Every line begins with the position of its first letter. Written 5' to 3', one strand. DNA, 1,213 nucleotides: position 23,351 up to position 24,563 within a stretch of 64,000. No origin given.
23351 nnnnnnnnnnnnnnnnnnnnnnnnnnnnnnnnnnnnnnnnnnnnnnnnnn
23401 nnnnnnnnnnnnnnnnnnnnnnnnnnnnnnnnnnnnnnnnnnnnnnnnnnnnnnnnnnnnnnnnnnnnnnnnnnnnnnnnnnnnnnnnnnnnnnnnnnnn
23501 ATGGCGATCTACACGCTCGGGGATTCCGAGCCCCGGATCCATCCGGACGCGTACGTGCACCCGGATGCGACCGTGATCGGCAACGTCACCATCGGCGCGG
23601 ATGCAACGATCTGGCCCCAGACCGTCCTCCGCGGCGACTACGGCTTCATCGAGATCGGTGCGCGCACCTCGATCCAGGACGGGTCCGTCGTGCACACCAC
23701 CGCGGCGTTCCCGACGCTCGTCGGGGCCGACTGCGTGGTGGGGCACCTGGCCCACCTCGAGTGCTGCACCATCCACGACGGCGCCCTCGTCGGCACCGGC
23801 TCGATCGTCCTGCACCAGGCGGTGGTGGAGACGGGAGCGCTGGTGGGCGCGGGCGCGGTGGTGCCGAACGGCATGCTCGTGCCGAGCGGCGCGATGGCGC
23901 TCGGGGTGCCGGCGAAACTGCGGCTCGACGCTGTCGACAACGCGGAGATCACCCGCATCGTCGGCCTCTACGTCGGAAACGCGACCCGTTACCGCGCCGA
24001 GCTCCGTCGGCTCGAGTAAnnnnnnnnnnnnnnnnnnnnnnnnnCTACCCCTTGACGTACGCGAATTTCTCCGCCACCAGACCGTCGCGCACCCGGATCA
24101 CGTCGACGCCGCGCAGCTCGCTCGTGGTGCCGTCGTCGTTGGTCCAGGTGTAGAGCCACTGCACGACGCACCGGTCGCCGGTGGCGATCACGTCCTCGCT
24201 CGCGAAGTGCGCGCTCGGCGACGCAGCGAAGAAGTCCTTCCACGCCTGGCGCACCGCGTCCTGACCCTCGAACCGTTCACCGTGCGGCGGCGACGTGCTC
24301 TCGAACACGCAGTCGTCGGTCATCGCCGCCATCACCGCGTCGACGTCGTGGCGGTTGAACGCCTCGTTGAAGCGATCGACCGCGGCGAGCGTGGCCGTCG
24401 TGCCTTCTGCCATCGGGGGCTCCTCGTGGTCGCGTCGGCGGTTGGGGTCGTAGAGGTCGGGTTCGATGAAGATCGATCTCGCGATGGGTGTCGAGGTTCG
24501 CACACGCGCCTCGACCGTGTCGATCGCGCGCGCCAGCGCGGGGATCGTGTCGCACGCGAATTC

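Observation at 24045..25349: CDF metal transporter with in-frame SnoaL/NTF2-like C-terminal domain, overlapping an HExxH metallohydrolase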

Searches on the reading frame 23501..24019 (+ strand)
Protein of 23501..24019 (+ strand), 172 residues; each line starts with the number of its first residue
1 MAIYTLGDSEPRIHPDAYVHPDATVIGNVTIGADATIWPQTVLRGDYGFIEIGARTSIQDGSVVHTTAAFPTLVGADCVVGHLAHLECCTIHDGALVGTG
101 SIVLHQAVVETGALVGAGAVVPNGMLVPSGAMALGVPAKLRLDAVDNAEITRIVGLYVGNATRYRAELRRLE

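Call 3: search_protein_families(library=pfam, proteins=[window:23501-24019:+], max_evalue=0.01)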
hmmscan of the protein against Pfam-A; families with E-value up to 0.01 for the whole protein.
window:23501-24019:+ (172 aa): 2 families
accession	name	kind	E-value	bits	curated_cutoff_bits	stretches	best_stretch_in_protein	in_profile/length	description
PF00132.30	Hexapep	-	4.3e-19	67.8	27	3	11-45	2-36/36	Bacterial transferase hexapeptide (six repeats)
PF25084.1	LbH_EIF2B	-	2.4e-08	34.4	54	1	51-130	23-96/105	EIF2B subunit epsilon LbH domain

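Call 4: search_protein_families(library=ncbifam, proteins=[window:23501-24019:+], max_evalue=0.01)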
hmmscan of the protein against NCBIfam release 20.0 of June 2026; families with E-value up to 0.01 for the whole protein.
window:23501-24019:+ (172 aa): 29 families (the best 25 are shown)
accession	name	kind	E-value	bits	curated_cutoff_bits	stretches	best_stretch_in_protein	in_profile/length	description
NF050158.1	CarbAnhydGPos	equivalog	4.3e-43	146.9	250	1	3-166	2-167/172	gamma carbonic anhydrase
TIGR02287.1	PaaY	equivalog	2.4e-29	102.4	319.6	1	3-141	1-139/192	phenylacetic acid degradation protein PaaY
NF010150.1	PRK13627.1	equivalog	3.6e-29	101.9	305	1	1-146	1-146/196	carnitine operon protein CaiE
NF053794.1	beta_CO2some_M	equivalog_domain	1.1e-15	57.7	550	1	9-142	18-167/320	beta-carboxysome scaffolding protein CcmM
NF040597.1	carb_anhyd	equivalog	4.8e-14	52.5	380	1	9-68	59-119/248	carbonic anhydrase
TIGR03570.1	NeuD_NnaD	subfamily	4.3e-12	46.1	160.8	1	18-139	89-202/202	NeuD/PglB/VioB family sugar acetyltransferase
NF041874.1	EPS_EpsC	equivalog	1.3e-08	34.8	150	1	89-141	114-164/168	serine O-acetyltransferase EpsC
NF052502.1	man1P_GTase_Rv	exception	5.3e-08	32.1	440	2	44-126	241-318/352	mannose-1-phosphate guanylyltransferase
TIGR01172.1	cysE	equivalog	2.4e-07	30.9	210.65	1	89-139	114-162/162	serine O-acetyltransferase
TIGR03532.1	DapD_Ac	equivalog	2.7e-07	30.4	231.75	1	16-147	86-216/231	2,3,4,5-tetrahydropyridine-2,6-dicarboxylate N-acetyltransferase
NF002060.0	PRK00892.1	subfamily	5.6e-07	29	207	1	9-99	100-184/345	UDP-3-O-(3-hydroxymyristoyl)glucosamine N-acyltransferase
NF010935.0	PRK14355.1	equivalog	9.5e-07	27.8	718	1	18-109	257-323/459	bifunctional UDP-N-acetylglucosamine diphosphorylase/glucosamine-1-phosphate N-acetyltransferase GlmU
TIGR02353.1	NRPS_term_dom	equivalog_domain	2.9e-06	25.9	423.1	1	87-138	644-695/695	Pls/PosA family non-ribosomal peptide synthetase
NF008349.0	PRK11132.1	equivalog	4.6e-06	25.9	397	1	90-140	195-243/273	serine O-acetyltransferase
NF010932.0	PRK14352.1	equivalog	5.5e-06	25.3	611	1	8-90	271-343/488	bifunctional UDP-N-acetylglucosamine diphosphorylase/glucosamine-1-phosphate N-acetyltransferase GlmU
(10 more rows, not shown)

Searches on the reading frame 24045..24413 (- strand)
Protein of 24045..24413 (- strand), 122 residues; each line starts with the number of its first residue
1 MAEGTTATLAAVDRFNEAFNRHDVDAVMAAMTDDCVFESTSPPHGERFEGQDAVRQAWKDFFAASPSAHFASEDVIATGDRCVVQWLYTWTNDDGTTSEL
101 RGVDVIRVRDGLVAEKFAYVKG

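Call 3: search_protein_families(library=pfam, proteins=[window:24045-24413:-], max_evalue=0.01)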
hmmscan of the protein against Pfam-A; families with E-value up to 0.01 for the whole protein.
window:24045-24413:- (122 aa): 6 families
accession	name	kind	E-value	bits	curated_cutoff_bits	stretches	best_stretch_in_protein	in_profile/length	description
PF12680.13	SnoaL_2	-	2.4e-25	89.5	27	1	12-115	1-101/102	SnoaL-like domain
PF07366.18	SnoaL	-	1.8e-14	54.1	28.4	1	12-116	4-113/126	SnoaL-like polyketide cyclase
PF13474.12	SnoaL_3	-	1.3e-10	42.1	22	1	10-107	3-103/121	SnoaL-like domain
PF14534.12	DUF4440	-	5.6e-09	36.8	25.2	1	10-111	3-103/107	Domain of unknown function (DUF4440)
PF13577.12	SnoaL_4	-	0.00036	21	24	1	10-99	11-102/126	SnoaL-like domain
PF07080.17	DUF1348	-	0.0036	17.7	22.1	1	10-102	10-98/130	Protein of unknown function (DUF1348)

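Call 4: search_protein_families(library=ncbifam, proteins=[window:24045-24413:-], max_evalue=0.01)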
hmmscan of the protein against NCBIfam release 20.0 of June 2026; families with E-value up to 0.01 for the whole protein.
window:24045-24413:- (122 aa): 4 families
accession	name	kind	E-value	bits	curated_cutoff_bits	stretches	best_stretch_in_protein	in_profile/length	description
NF006089.0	PRK08241.1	subfamily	9.8e-09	34.7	240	1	7-120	218-326/343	RNA polymerase subunit sigma-70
TIGR02096.1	TIGR02096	subfamily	4.1e-08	33.6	97.1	1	12-119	4-118/129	ketosteroid isomerase-related protein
TIGR02960.1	SigX5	hypoth_equivalog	1e-06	28.2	264.75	1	8-121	206-312/322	RNA polymerase sigma-70 factor, TIGR02960 family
TIGR02246.1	TIGR02246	subfamily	6.1e-05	23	33.95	1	6-87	4-85/128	SgcJ/EcaC family oxidoreductase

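Call 20: find_homologous_proteins(query=window:24045-24413:-, max_evalue=0.00001)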
Query window:24045-24413:- (122 aa): 2722 proteins with E <= 0.00001 among 2729 candidates; the best 120 are listed.
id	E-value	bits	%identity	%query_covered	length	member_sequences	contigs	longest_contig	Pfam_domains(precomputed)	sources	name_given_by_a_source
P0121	5.8e-61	222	87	89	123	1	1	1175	PF07366.19,PF12680.14,PF14534.13,PF13474.13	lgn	-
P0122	2.2e-60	220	82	96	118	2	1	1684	PF07366.19,PF12680.14,PF14534.13,PF13474.13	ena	-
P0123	2.2e-60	220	83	96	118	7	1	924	PF07366.19,PF12680.14,PF14534.13,PF13474.13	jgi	jgi:uncharacterized protein (TIGR02246 family)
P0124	5.3e-60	219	80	100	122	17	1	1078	PF07366.19,PF12680.14,PF14534.13,PF13474.13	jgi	jgi:ketosteroid isomerase-like protein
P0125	1.1e-59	218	79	100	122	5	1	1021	PF07366.19,PF12680.14,PF14534.13,PF13474.13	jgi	-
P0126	1.7e-59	217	81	96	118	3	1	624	PF07366.19,PF12680.14,PF14534.13,PF13474.13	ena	-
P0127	1.8e-59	217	77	100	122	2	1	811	PF07366.19,PF12680.14,PF14534.13,PF13474.13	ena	-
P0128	2.4e-59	216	79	100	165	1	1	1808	PF07366.19,PF12680.14,PF14534.13,PF13474.13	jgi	-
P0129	6.9e-59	215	83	97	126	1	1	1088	PF07366.19,PF12680.14,PF14534.13,PF13474.13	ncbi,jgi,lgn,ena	jgi:ketosteroid isomerase-like protein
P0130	7.8e-59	215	77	100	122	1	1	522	PF07366.19,PF12680.14,PF14534.13,PF13474.13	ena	-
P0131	8.2e-59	215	80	100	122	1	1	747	PF07366.19,PF12680.14,PF14534.13,PF13474.13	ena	-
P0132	1.3e-58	214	82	95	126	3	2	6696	PF07366.19,PF12680.14,PF14534.13,PF13474.13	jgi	jgi:ketosteroid isomerase-like protein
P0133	1.8e-58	214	80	97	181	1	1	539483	PF07366.19,PF12680.14,PF14534.13,PF13474.13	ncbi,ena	-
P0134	1.9e-58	213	79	100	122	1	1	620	PF07366.19,PF12680.14,PF14534.13,PF13474.13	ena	-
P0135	3.0e-58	213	84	92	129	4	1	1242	PF07366.19,PF12680.14,PF14534.13,PF13474.13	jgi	jgi:ketosteroid isomerase-like protein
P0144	1.6e-57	210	80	100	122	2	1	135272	PF07366.19,PF12680.14,PF14534.13,PF13474.13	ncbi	ncbi:MAG: nuclear transport factor 2 family protein [Acidimicrobiia bacterium]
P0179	1.4e-55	204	80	89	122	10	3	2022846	PF07366.19,PF12680.14,PF14534.13,PF13474.13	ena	-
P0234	4.3e-53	196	73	100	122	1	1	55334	PF07366.19,PF12680.14,PF14534.13,PF13474.13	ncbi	ncbi:MAG: nuclear transport factor 2 family protein [Acidimicrobiia bacterium]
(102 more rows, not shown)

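Call 21: find_encoding_contigs(protein=P0144, flank=3000, max_places=2)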
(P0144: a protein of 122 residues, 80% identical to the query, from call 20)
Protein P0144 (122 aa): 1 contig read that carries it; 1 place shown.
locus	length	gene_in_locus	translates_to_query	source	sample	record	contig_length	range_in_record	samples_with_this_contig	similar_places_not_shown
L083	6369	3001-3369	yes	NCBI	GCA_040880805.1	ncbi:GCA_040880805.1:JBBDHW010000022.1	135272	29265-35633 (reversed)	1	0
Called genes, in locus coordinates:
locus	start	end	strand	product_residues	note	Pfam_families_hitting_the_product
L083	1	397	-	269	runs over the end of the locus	PF12679:ABC2_membrane_2, PF12730:ABC2_membrane_4, PF10920:DUF2705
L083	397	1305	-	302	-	PF00005:ABC_tran, PF13304:AAA_21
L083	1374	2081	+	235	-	-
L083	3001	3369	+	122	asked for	PF14534:DUF4440 (weak), PF07366:SnoaL, PF12680:SnoaL_2, PF13474:SnoaL_3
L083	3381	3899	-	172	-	PF00132:Hexapep (weak), PF25087:GMPPB_C (faint), PF25084:LbH_EIF2B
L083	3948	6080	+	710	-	PF01381:HTH_3, PF12844:HTH_19 (weak), PF13560:HTH_31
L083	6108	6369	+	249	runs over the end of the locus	PF01209:Ubie_methyltran (weak), PF13489:Methyltransf_23, PF13847:Methyltransf_31, PF08241:Methyltransf_11, PF08242:Methyltransf_12, PF13649:Methyltransf_25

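Call 22: find_encoding_contigs(protein=P0179, flank=3000, max_places=2)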
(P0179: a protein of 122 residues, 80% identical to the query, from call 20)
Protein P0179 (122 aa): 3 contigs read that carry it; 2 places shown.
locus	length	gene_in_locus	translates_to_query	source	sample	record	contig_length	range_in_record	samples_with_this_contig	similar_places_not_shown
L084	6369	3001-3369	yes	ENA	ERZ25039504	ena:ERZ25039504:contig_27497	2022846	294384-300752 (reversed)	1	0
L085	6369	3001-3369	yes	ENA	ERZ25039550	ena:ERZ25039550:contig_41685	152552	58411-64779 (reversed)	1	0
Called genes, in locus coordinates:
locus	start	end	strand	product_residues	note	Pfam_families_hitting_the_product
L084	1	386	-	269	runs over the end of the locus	PF12679:ABC2_membrane_2, PF12730:ABC2_membrane_4, PF10920:DUF2705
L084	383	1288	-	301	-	PF00005:ABC_tran, PF13304:AAA_21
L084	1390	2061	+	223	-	-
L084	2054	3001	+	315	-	PF01545:Cation_efflux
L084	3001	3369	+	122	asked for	PF14534:DUF4440, PF07366:SnoaL, PF12680:SnoaL_2, PF13474:SnoaL_3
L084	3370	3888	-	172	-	PF25087:GMPPB_C (faint), PF00132:Hexapep, PF25084:LbH_EIF2B (weak)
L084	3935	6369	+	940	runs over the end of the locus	PF01381:HTH_3, PF12844:HTH_19 (weak), PF13560:HTH_31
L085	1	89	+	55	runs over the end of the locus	-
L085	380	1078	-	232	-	PF00005:ABC_tran, PF13304:AAA_21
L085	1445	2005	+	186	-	-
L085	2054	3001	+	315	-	PF01545:Cation_efflux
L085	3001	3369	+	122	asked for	PF14534:DUF4440, PF07366:SnoaL, PF12680:SnoaL_2, PF13474:SnoaL_3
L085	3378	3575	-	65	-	-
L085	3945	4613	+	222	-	PF13560:HTH_31, PF01381:HTH_3, PF12844:HTH_19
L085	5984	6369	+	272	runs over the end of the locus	-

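Call 23: find_encoding_contigs(protein=P0234, flank=3000, max_places=2)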
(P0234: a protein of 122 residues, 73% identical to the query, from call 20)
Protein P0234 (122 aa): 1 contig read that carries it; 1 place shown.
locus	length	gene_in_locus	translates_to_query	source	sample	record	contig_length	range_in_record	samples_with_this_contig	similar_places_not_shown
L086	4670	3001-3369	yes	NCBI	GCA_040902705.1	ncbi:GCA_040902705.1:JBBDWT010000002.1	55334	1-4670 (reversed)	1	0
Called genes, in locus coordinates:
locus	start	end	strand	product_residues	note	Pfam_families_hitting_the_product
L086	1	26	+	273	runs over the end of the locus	PF00106:adh_short, PF01370:Epimerase (faint), PF13561:adh_short_C2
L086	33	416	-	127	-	-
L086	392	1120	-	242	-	-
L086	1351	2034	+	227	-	-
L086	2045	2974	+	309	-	PF01545:Cation_efflux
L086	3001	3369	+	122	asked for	PF14534:DUF4440, PF07366:SnoaL, PF12680:SnoaL_2, PF13474:SnoaL_3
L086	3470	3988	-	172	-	PF00132:Hexapep (weak), PF25087:GMPPB_C (faint), PF25084:LbH_EIF2B (faint)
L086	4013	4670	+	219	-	PF05721:PhyH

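Call 50: search_protein_representatives(protein=window:24045-24413:-)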
Query: 122 residues. Proteins with E-value up to 0.001 (for the whole library): 2815; up to 1e-10: 629; up to 1e-30: 28. The best 150 are listed.
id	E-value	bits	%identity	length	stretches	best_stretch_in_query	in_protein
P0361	2.5e-65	234.0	51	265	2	6-121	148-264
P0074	7.9e-52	190.5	71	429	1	6-122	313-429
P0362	1.2e-42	160.8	76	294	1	6-98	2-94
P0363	6.8e-42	158.4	66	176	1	4-122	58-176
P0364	3.5e-40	152.9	62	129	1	5-122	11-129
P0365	6.0e-40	152.2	62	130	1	8-122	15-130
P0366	1.6e-39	150.8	66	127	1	6-122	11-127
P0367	5.4e-39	149.1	75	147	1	34-122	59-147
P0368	5.8e-39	149.0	63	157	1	6-122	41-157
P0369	7.5e-39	148.6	39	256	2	4-122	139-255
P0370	2.5e-38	147.0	60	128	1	2-122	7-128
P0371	2.7e-38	146.8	59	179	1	9-122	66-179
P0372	3.8e-38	146.4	76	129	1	6-90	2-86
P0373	8.6e-38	145.2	62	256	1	10-122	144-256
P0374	8.0e-37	142.1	41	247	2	7-121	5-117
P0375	7.7e-36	138.9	60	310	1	8-122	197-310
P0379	1.2e-33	131.8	53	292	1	5-122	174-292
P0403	8.5e-29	116.2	77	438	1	5-82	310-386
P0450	7.4e-24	100.2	43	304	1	9-122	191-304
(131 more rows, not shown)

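Call 51: search_protein_families(library=pfam, proteins=[P0375, P0379, P0361, P0373, P0363, P0450, P0403, P0362], max_evalue=0.001)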
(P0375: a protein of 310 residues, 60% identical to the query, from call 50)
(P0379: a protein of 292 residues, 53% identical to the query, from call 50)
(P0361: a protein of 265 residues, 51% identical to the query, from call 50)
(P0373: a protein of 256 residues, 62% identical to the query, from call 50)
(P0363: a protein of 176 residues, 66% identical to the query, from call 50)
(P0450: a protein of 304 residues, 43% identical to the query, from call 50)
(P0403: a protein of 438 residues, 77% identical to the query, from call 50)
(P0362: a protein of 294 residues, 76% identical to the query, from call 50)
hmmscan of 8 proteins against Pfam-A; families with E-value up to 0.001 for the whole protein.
P0375 (310 aa): 6 families
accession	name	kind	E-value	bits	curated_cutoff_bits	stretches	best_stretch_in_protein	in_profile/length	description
PF12680.13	SnoaL_2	-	4.4e-24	85.5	27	1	201-303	1-101/102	SnoaL-like domain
PF11716.13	MDMPI_N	-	1.3e-17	65.3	24.2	1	14-136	1-140/140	Mycothiol maleylpyruvate isomerase N-terminal domain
PF07366.18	SnoaL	-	3.5e-13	49.9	28.4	1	200-304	3-113/126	SnoaL-like polyketide cyclase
PF14534.12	DUF4440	-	1.9e-07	31.9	25.2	1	199-289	3-93/107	Domain of unknown function (DUF4440)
PF13474.12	SnoaL_3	-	5.9e-06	27.1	22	1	199-263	3-65/121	SnoaL-like domain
PF04978.18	MST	-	0.00086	20.2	27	0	12-69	4-62/149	Mycothiol-S-transferase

P0379 (292 aa): 5 families
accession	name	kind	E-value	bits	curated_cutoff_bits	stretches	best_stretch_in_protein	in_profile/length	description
PF12680.13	SnoaL_2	-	2.2e-18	67.1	27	1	181-285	1-101/102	SnoaL-like domain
PF07366.18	SnoaL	-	1.7e-11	44.4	28.4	1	180-289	3-116/126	SnoaL-like polyketide cyclase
PF11716.13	MDMPI_N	-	9e-10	39.8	24.2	1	18-115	12-106/140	Mycothiol maleylpyruvate isomerase N-terminal domain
PF12867.12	DinB_2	-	2.1e-07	31.9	24.8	1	11-151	6-128/128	DinB superfamily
PF14534.12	DUF4440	-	1e-05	26.4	25.2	1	178-281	2-103/107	Domain of unknown function (DUF4440)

P0361 (265 aa): 4 families
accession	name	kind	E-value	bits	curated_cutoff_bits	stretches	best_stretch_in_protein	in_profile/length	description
PF12680.13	SnoaL_2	-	3e-47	159.8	27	2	155-258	2-101/102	SnoaL-like domain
PF07366.18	SnoaL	-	6.2e-28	97.6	28.4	2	154-259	4-113/126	SnoaL-like polyketide cyclase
PF14534.12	DUF4440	-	2.6e-15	57.2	25.2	2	152-255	3-104/107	Domain of unknown function (DUF4440)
PF13474.12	SnoaL_3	-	7.7e-11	42.8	22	1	152-218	3-66/121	SnoaL-like domain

P0373 (256 aa): 8 families
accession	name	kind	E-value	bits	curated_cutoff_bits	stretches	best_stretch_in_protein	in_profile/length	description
PF12680.13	SnoaL_2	-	6.6e-25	88.1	27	1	146-249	1-101/102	SnoaL-like domain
PF07366.18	SnoaL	-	1.6e-14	54.2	28.4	1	144-251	2-114/126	SnoaL-like polyketide cyclase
PF14534.12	DUF4440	-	1.9e-09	38.4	25.2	1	142-245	1-103/107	Domain of unknown function (DUF4440)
PF00583.31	Acetyltransf_1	-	8.7e-09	36.1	20.7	1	19-118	12-116/116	Acetyltransferase (GNAT) family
PF13508.13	Acetyltransf_7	-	2.4e-08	34.6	27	1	46-119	9-83/84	Acetyltransferase (GNAT) domain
PF13673.13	Acetyltransf_10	-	1.1e-07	32.3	23.6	1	29-121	19-110/128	Acetyltransferase (GNAT) domain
PF13474.12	SnoaL_3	-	5.8e-06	27.1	22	1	142-244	1-106/121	SnoaL-like domain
PF08445.16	FR47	-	0.00031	21.1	22.1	1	68-119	23-78/86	FR47-like protein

P0363 (176 aa): 4 families
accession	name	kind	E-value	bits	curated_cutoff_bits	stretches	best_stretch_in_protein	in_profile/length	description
PF12680.13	SnoaL_2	-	7.7e-26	91.1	27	1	66-168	1-100/102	SnoaL-like domain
PF07366.18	SnoaL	-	1.9e-13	50.8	28.4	1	65-172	3-115/126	SnoaL-like polyketide cyclase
PF13474.12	SnoaL_3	-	3.3e-06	27.9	22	1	64-139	3-75/121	SnoaL-like domain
PF14534.12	DUF4440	-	3.4e-06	27.9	25.2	1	64-166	3-104/107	Domain of unknown function (DUF4440)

P0450 (304 aa): 5 families
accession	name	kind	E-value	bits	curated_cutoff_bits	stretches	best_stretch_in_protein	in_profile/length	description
PF12680.13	SnoaL_2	-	6.2e-22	78.6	27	1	194-297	1-101/102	SnoaL-like domain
PF07366.18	SnoaL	-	9.2e-14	51.8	28.4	1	194-301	4-116/126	SnoaL-like polyketide cyclase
PF11716.13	MDMPI_N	-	3e-12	47.9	24.2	1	8-129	2-140/140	Mycothiol maleylpyruvate isomerase N-terminal domain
PF14534.12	DUF4440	-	1.7e-09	38.5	25.2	1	193-284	4-92/107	Domain of unknown function (DUF4440)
PF13474.12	SnoaL_3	-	2e-07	31.8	22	1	193-290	4-104/121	SnoaL-like domain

P0403 (438 aa): 4 families
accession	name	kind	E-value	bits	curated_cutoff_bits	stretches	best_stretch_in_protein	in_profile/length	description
PF12680.13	SnoaL_2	-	4.2e-14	53.4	27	1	317-389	1-70/102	SnoaL-like domain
PF13474.12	SnoaL_3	-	1.8e-08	35.2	22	1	315-382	3-69/121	SnoaL-like domain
PF07366.18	SnoaL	-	3.1e-07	30.7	28.4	1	317-386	4-71/126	SnoaL-like polyketide cyclase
PF14534.12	DUF4440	-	6e-06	27.1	25.2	1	315-389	3-74/107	Domain of unknown function (DUF4440)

P0362 (294 aa): 4 families
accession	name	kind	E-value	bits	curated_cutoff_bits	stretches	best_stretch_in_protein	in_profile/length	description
PF12680.13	SnoaL_2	-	1.3e-19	71.1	27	1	8-98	1-77/102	SnoaL-like domain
PF07366.18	SnoaL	-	1.9e-13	50.8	28.4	1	6-84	2-77/126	SnoaL-like polyketide cyclase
PF14534.12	DUF4440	-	3.1e-08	34.4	25.2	1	6-109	3-102/107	Domain of unknown function (DUF4440)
PF13474.12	SnoaL_3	-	6.3e-07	30.2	22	1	6-80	3-75/121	SnoaL-like domain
